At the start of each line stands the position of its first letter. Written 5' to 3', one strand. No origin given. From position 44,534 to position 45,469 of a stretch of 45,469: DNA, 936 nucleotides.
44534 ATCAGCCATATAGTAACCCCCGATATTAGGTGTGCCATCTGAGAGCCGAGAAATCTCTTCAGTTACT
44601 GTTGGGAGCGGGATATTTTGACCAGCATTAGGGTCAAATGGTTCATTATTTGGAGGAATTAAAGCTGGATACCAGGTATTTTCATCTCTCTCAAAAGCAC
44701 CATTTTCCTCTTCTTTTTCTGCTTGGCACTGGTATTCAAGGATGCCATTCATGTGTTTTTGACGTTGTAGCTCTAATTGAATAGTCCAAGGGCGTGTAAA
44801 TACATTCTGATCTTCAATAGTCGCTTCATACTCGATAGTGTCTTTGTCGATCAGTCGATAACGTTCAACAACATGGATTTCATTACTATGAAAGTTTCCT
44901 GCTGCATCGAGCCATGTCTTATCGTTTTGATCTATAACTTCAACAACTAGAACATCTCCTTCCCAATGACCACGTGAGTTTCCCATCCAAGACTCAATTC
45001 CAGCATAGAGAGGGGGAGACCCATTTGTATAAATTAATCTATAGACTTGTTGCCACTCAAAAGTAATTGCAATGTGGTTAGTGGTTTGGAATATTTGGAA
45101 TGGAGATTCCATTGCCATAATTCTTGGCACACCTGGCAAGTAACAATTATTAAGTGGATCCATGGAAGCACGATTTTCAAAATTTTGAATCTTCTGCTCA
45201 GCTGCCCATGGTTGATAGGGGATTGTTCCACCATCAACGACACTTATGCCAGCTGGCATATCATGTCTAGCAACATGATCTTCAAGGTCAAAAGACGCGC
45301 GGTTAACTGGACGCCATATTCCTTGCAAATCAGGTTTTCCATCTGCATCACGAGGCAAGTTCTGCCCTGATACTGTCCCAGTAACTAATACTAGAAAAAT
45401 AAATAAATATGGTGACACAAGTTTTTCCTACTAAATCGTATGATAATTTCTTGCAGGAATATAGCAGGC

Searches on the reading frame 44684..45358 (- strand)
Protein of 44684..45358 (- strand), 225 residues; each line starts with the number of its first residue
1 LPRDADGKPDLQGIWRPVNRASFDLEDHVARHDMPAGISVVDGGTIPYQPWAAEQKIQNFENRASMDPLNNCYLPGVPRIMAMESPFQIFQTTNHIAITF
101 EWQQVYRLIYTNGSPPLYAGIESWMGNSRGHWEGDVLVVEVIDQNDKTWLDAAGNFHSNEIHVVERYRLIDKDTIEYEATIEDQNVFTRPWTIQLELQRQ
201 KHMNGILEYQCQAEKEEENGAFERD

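Call 52: search_solved_structures(query=A3, max_evalue=10, show_alignments=1)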
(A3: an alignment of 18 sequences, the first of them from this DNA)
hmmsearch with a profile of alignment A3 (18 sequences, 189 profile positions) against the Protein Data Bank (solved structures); distinct sequences matched with E-value up to 10: 1.
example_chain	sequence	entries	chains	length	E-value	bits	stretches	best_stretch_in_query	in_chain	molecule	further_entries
2e28_A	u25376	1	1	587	0.54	12.7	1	49-98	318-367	Pyruvate kinase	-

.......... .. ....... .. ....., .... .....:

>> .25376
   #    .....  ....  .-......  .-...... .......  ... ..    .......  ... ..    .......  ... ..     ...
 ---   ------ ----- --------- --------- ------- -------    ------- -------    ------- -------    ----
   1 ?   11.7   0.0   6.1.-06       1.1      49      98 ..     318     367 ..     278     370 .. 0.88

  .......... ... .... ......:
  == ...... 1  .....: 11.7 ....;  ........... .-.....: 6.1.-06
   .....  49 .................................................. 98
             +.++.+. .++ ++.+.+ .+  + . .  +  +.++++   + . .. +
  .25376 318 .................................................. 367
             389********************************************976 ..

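Call 74: search_protein_representatives(alignment_id=A6)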
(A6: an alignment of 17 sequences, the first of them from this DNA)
Query: 17 sequences, 192 profile positions. Proteins with E-value up to 0.001 (for the whole library): 17309; up to 1e-10: 10518; up to 1e-30: 1339. The best 150 are listed.
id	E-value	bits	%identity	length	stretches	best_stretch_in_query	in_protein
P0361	6.4e-98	342.1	-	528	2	15-186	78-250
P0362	1.4e-67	243.1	-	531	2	18-185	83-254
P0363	2.3e-67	242.4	-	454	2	12-184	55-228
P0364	3.3e-65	235.4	-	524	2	12-181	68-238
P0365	6.4e-65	234.4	-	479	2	13-181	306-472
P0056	7.2e-65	234.3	-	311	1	6-192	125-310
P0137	1.9e-63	229.6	-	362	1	7-183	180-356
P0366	4.0e-59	215.5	-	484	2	13-186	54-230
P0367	2.4e-58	213.0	-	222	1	6-181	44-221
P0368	8.5e-58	211.2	-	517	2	29-189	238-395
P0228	1.8e-57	210.2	-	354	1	7-183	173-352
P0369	2.2e-56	206.6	-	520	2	26-185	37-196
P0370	2.8e-55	203.0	-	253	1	5-183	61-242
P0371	4.3e-55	202.4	-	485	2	13-189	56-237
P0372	5.8e-55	202.0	-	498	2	27-176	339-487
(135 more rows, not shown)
